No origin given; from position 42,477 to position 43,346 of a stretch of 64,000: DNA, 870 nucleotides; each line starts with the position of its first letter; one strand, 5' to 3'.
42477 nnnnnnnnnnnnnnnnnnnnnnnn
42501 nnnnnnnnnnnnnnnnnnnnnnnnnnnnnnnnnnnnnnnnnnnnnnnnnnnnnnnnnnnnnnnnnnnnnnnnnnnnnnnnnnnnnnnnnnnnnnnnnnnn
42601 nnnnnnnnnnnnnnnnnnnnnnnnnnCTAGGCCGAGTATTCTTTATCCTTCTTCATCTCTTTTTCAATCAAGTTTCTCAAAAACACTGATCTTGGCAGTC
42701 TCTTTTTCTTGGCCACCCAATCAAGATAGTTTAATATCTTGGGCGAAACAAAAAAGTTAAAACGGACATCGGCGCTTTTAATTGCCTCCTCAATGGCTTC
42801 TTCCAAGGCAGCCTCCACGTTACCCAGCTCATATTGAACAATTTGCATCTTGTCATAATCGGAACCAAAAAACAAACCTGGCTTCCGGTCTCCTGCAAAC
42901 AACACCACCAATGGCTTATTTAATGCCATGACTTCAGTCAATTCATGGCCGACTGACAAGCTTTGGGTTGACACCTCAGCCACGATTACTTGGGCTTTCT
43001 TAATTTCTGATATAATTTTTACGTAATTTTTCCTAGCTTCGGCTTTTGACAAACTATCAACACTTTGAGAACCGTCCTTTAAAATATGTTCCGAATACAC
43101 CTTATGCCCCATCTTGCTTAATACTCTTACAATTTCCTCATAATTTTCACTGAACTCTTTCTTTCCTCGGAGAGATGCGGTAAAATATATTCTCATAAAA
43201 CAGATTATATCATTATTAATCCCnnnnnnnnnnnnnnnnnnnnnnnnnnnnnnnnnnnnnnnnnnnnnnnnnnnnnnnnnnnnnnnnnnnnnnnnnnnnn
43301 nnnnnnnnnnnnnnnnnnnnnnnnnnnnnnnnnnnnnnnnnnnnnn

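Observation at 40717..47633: About 7 kb accessory insertion splitting the conserved rplK-rplA / rplJ-rplL ribosomal cluster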

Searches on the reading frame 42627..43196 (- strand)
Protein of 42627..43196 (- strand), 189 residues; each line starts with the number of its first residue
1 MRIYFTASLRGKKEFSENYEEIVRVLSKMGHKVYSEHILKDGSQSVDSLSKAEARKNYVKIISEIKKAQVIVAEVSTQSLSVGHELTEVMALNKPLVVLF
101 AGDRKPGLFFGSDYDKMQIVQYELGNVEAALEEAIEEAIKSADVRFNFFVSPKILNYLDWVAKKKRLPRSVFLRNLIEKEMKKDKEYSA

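Call 3: search_protein_families(library=pfam, proteins=[window:42627-43196:-], max_evalue=0.01)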
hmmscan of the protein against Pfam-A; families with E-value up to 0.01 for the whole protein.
window:42627-43196:- (189 aa): 1 family
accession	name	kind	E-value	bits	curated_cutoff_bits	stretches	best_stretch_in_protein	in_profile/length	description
PF05014.21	Nuc_deoxyrib_tr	-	7.4e-05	23.3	28.8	1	3-104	1-101/117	Nucleoside 2-deoxyribosyltransferase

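Call 11: search_protein_families(library=ncbifam, proteins=[window:42627-43196:-], max_evalue=0.01)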
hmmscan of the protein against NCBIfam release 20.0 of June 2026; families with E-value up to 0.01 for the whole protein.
window:42627-43196:- (189 aa): 0 families

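Call 12: search_protein_families(library=padloc, proteins=[window:42627-43196:-], max_evalue=0.01)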
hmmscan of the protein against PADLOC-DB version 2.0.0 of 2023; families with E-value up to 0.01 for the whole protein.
window:42627-43196:- (189 aa): 0 families

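Call 34: find_homologous_proteins(query=window:42627-43196:-, max_evalue=0.001)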
Query window:42627-43196:- (189 aa): 505 proteins with E <= 0.001 among 1504 candidates; the best 120 are listed.
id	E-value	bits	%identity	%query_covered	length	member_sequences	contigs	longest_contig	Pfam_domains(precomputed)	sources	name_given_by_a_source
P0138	5.3e-101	353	100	89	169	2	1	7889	-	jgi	jgi:hypothetical protein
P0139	2.7e-84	299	72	99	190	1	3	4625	PF05014.22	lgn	-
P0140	6.0e-84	298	72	100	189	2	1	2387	-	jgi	-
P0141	2.0e-82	293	72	100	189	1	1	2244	PF05014.22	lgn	-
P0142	8.7e-82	291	70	99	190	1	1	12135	-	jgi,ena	-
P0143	3.2e-81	289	71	99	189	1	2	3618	-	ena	-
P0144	9.7e-81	288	68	100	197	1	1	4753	PF05014.22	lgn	-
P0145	1.1e-78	281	69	100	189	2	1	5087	PF05014.22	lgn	-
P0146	2.2e-78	280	66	100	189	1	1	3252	PF05014.22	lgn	-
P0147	1.8e-76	274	66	100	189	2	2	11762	PF05014.22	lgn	-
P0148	8.2e-76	271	67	99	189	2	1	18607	-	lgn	-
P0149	9.8e-74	265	67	100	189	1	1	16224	PF05014.22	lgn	-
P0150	5.3e-73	262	65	99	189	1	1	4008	-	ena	-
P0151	7.7e-73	262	63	100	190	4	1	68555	PF05014.22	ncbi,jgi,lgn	ncbi:MAG: hypothetical protein WC851_01465 [Candidatus Shapirobacteria bacterium]|jgi:hypothetical p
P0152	8.9e-73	262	66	99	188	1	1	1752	-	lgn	-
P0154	1.3e-72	261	65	99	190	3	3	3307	PF05014.22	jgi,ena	-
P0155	1.4e-72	261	64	99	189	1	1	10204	PF05014.22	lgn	-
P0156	7.7e-72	259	65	99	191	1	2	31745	PF05014.22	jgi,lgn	jgi:hypothetical protein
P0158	3.3e-71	257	73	87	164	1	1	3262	PF05014.22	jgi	jgi:hypothetical protein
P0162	1.4e-69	251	60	99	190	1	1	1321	PF05014.22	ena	-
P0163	1.5e-69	251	61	99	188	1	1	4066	PF00534.27,PF05014.22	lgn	-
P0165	1.1e-68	248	61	94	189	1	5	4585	PF05014.22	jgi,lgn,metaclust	metaclust:\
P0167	5.9e-68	246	61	100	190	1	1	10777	PF05014.22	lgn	-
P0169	1.0e-67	245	61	100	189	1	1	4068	PF05014.22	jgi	jgi:hypothetical protein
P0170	1.3e-67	245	61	100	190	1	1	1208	PF05014.22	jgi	-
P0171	1.5e-67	245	61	100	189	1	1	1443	PF05014.22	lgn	-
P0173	1.1e-66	242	60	99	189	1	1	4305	PF05014.22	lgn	-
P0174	1.2e-65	238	60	99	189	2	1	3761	PF05014.22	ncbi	-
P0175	1.5e-65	238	58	99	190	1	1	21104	PF05014.22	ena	-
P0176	3.2e-65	237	59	99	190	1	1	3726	PF05014.22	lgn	-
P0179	6.0e-65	236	57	99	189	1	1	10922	PF05014.22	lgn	-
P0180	1.1e-64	235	58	99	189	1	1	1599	PF05014.22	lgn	-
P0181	4.7e-64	233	59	99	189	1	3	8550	PF05014.22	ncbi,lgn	-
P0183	1.2e-63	232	57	99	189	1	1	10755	PF05014.22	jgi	-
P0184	1.7e-63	231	58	99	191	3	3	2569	PF05014.22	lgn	-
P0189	9.7e-56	206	55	99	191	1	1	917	PF05014.22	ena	-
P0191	2.3e-55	205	53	99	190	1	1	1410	PF05014.22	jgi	jgi:hypothetical protein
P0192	2.6e-55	205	53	99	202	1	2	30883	PF05014.22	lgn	-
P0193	3.1e-55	205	52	99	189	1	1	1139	PF05014.22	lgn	-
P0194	7.4e-55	203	54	99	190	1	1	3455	PF05014.22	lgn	-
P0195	1.2e-54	203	52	99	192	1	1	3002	PF05014.22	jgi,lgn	-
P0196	5.9e-54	200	54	99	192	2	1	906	PF05014.22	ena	-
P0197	8.1e-54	200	52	99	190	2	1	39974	PF05014.22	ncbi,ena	ncbi:MAG: nucleoside 2-deoxyribosyltransferase [Candidatus Shapirobacteria bacterium]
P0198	9.8e-54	200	49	99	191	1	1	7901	PF05014.22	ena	-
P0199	5.5e-53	197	49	99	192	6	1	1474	PF05014.22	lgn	-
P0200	1.0e-52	196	53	99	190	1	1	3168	PF05014.22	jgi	jgi:2'-deoxynucleoside 5'-phosphate N-hydrolase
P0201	1.1e-52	196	50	99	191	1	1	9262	PF05014.22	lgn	-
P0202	2.4e-52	195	49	100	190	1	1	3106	PF05014.22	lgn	-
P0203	2.5e-52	195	51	100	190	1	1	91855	PF05014.22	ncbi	-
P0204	3.3e-52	195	52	100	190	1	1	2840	PF05014.22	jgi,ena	-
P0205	5.1e-52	194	52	99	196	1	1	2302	PF05014.22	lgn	-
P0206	1.7e-51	192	50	100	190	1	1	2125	PF05014.22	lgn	-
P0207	2.1e-51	192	49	100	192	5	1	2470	PF05014.22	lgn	-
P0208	2.2e-51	192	51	99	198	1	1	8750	PF05014.22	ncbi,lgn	ncbi:MAG TPA: nucleoside 2-deoxyribosyltransferase [Patescibacteria group bacterium]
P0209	2.8e-51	192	49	100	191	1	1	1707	PF05014.22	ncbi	-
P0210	3.0e-50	188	47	99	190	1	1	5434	PF05014.22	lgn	-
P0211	5.1e-50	188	48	99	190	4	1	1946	PF05014.22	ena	-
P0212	5.3e-49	184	49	99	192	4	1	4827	PF05014.22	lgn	-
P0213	8.1e-49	184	49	99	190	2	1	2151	PF05014.22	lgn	-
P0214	1.4e-48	183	49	99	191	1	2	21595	PF05014.22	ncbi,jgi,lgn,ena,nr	ncbi:MAG: nucleoside 2-deoxyribosyltransferase [Patescibacteria group bacterium]|nr:nucleoside 2-deo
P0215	2.3e-48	182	48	99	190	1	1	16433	PF05014.22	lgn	-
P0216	3.0e-48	182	49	99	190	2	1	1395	PF05014.22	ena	-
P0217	3.9e-48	181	45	99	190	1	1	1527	PF05014.22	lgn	-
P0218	4.9e-48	181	51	99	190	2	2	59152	PF05014.22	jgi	jgi:hypothetical protein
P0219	4.9e-48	181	48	99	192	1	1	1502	PF05014.22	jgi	jgi:hypothetical protein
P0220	5.2e-48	181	48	100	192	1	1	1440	PF05014.22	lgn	-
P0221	9.8e-48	180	48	99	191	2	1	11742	PF05014.22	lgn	-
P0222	1.0e-47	180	48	99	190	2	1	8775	PF05014.22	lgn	-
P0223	1.2e-47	180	48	99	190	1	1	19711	PF05014.22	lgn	-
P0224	1.4e-47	180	48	98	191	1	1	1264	PF05014.22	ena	-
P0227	4.7e-47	178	47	99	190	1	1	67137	PF05014.22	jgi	jgi:hypothetical protein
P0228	3.4e-46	175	46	99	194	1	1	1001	PF05014.22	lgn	-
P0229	5.8e-45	171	46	99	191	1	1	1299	PF05014.22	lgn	-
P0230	9.2e-45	170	45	99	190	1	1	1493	PF05014.22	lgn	-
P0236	5.9e-44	168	48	99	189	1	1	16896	PF05014.22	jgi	jgi:hypothetical protein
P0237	1.1e-43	167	45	99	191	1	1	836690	-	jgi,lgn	jgi:hypothetical protein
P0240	1.5e-43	167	45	99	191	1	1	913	PF05014.22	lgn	-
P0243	2.3e-43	166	45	99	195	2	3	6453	PF05014.22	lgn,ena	-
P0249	1.9e-42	163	44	99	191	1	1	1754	PF05014.22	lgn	-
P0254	6.7e-42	161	45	100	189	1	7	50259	PF05014.22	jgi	jgi:hypothetical protein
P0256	1.4e-41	160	45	99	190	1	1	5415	PF05014.22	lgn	-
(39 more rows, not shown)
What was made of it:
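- On DNPH1 / nucleoside 2-deoxyribosyltransferase superfamily (g3): Many family members do carry a precomputed PF05014 hit (call 34).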

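Call 44: predict_structure(alignment_id=A1)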
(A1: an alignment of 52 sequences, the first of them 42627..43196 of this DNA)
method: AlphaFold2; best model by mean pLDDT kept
length: 189 residues; sequences in the alignment: 52
mean_pLDDT: 84.2   pTM: 0.69
mean pLDDT of the five models: 84.2, 83.8, 82.2, 81.7, 79.8
residues with pLDDT >= 90: 63; 70-90: 105; 50-70: 20; < 50: 1
segments of 3 or more residues with pLDDT < 50: none
pLDDT, mean of each block of 10 residues (from residue 1): 90 86 93 86 60 85 91 87 88 90 75 82 89 89 65 91 90 87 76
secondary structure, 60 per line:
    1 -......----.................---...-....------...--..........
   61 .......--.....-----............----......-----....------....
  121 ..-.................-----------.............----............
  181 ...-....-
elements in order: E2-7 H12-28 E32-34 H36-39 H51-67 E70-74 H80-91 E96-101 H107-110 E117-122 H124-140 H152-164 H169-183 H185-188
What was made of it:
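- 42627..43196 (-): g3: DNPH1/MilB-like nucleotide N-glycosidase-fold domain fused to a highly conserved C-terminal RHH-like domain (subtype A). Its stop overlaps the g2 stop by 4 bp in convergent orientation. AF2 model pLDDT 84 (call 44).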

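Call 48: fold_search(model_id=the predicted structure, library=pdb)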
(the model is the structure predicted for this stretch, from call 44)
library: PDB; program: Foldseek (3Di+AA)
matches with E <= 10: 1485; with E <= 0.001: 115
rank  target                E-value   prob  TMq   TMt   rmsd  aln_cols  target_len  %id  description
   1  9i57_B                2.9e-08  1.00  0.61  0.81   2.9       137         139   30  Crystal structure of DNPH1 bound by compound 39. (released 2025-11-12)
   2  9i6e_B                2.9e-08  1.00  0.57  0.77   3.4       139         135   28  Crystal structure of DNPH1 bound by compound 5. (released 2025-11-12)
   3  9i58_B                4.0e-08  1.00  0.60  0.84   2.5       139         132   30  Crystal structure of DNPH1 bound by compound 31. (released 2025-11-12)
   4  9ia6_A                4.2e-08  1.00  0.56  0.81   4.9       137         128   31  Crystal structure of DNPH1 bound by compound 3. (released 2025-11-12)
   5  9da5_A                4.5e-08  1.00  0.55  0.82   4.0       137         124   31  Crystal structure of human DNPH1 bound to inhibitor 2c (released 2025-02-05)
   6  8rpt_B                7.4e-08  1.00  0.59  0.76   3.2       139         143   31  Crystal structure of human DNPH1 mutant- D80A (released 2024-11-20)
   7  9i9q_A                7.9e-08  1.00  0.56  0.78   3.2       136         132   32  Crystal structure of DNPH1 bound by compound 2. (released 2025-11-12)
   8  9da3_B                8.4e-08  1.00  0.55  0.82   2.2       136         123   29  Crystal structure of human DNPH1 bound to inhibitor 2a (released 2025-02-05)
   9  8rqd_A                8.4e-08  1.00  0.60  0.78   2.9       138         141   30  Crystal structure of human DNPH1 mutant-Y24F (released 2024-11-20)
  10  9i9q_D                9.0e-08  1.00  0.57  0.79   4.0       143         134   31  Crystal structure of DNPH1 bound by compound 2. (released 2025-11-12)
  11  9da2_B                9.5e-08  1.00  0.55  0.83   2.3       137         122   29  Crystal structure of human DNPH1 bound to inhibitor 1b (released 2025-02-05)
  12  9s0o_A                1.2e-07  1.00  0.56  0.76   4.5       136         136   30  Crystal structure of DNPH1 bound by compound 6 (released 2025-12-24)
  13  4p5d_A                1.2e-07  1.00  0.63  0.80   2.8       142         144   28  CRYSTAL STRUCTURE OF RAT DNPH1 (RCL) WITH 6-NAPHTHYL-PURINE-RIBOSIDE-MONOPHOSPHATE (released 2014-08-20)
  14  4p5e_A                1.2e-07  1.00  0.59  0.77   3.0       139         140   32  CRYSTAL STRUCTURE OF HUMAN DNPH1 (RCL) WITH 6-NAPHTHYL-PURINE-RIBOSIDE-MONOPHOSPHATE (released 2014-08-20)
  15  8qhq_E                1.3e-07  1.00  0.58  0.81   3.8       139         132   29  Crystal structure of human DNPH1 bound to hmdUMP (released 2023-11-08)
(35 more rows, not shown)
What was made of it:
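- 42627..43196 (-): Foldseek top PDB hits are DNPH1, E 3e-8, TMt about 0.8, about 30% identity (call 48).
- On DNPH1 / nucleoside 2-deoxyribosyltransferase superfamily (g3): Foldseek finds DNPH1 at E 3e-8, prob 1.00, TMt 0.76-0.84 (calls 44, 48).
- Closest known: DNPH1. Same: The g3 N-domain model superposes on DNPH1 (TMt about 0.8, about 30% identity) and on MilB (call 48).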

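Call 56: find_encoding_contigs(protein=P0237, flank=10000, max_places=1)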
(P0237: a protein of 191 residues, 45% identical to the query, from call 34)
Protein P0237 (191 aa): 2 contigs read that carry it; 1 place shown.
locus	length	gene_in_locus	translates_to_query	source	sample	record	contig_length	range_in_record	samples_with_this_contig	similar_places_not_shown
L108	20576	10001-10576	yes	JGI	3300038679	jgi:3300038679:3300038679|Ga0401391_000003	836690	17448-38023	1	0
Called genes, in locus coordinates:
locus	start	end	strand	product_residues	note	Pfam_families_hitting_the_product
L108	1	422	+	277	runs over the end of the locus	PF03808:Glyco_tran_WecG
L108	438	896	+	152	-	-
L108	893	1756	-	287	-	PF01565:FAD_binding_4, PF02873:MurB_C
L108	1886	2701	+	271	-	PF00149:Metallophos, PF12850:Metallophos_2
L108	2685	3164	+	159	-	PF02075:RuvC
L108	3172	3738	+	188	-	PF01330:RuvA_N, PF00633:HHH (faint), PF14520:HHH_5, PF21176:RecR_HhH (faint)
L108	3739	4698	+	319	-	PF06068:TIP49 (faint), PF05496:RuvB_N, PF00004:AAA, PF07728:AAA_5, PF17864:AAA_lid_4, PF05491:WHD_RuvB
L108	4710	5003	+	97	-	-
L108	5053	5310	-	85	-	PF12728:HTH_17, PF00376:MerR (weak), PF13411:MerR_1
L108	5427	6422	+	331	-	PF00389:2-Hacid_dh, PF02826:2-Hacid_dh_C, PF01262:AlaDh_PNT_C (weak), PF03446:NAD_binding_2 (weak)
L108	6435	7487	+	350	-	PF00483:NTP_transferase (weak), PF22640:ManC_GMP_beta-helix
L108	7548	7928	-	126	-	PF16320:Ribosomal_L12_N, PF00542:Ribosomal_L12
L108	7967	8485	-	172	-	PF00466:Ribosomal_L10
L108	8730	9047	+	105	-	-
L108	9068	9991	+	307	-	-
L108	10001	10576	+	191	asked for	-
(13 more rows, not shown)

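Call 62: search_protein_representatives(protein=window:42627-43196:-)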
Query: 189 residues. Proteins with E-value up to 0.001 (for the whole library): 1065; up to 1e-10: 437; up to 1e-30: 46. The best 150 are listed.
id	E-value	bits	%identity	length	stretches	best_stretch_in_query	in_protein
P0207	6.5e-52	192.1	50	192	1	1-188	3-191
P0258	1.2e-43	165.2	43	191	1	1-188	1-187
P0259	1.9e-43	164.6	40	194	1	1-187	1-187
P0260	4.4e-42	160.1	45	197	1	1-188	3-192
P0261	4.0e-39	150.5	42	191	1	1-188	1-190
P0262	1.2e-38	148.9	40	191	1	1-188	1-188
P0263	1.7e-38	148.4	39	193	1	1-188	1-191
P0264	4.5e-38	147.0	42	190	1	1-187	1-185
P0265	8.5e-38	146.2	40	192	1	1-187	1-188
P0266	1.4e-37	145.5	41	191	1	1-188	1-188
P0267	2.6e-37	144.6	40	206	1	1-188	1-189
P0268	3.8e-37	144.0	39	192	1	1-188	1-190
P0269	9.5e-37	142.7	39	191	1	1-187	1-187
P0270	1.7e-36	141.9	40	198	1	1-188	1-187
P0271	2.5e-36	141.4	37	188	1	1-187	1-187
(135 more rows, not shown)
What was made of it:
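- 42627..43196 (-): 437 cluster representatives at E<=1e-10, mostly ~190 aa and matched end to end (call 62).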
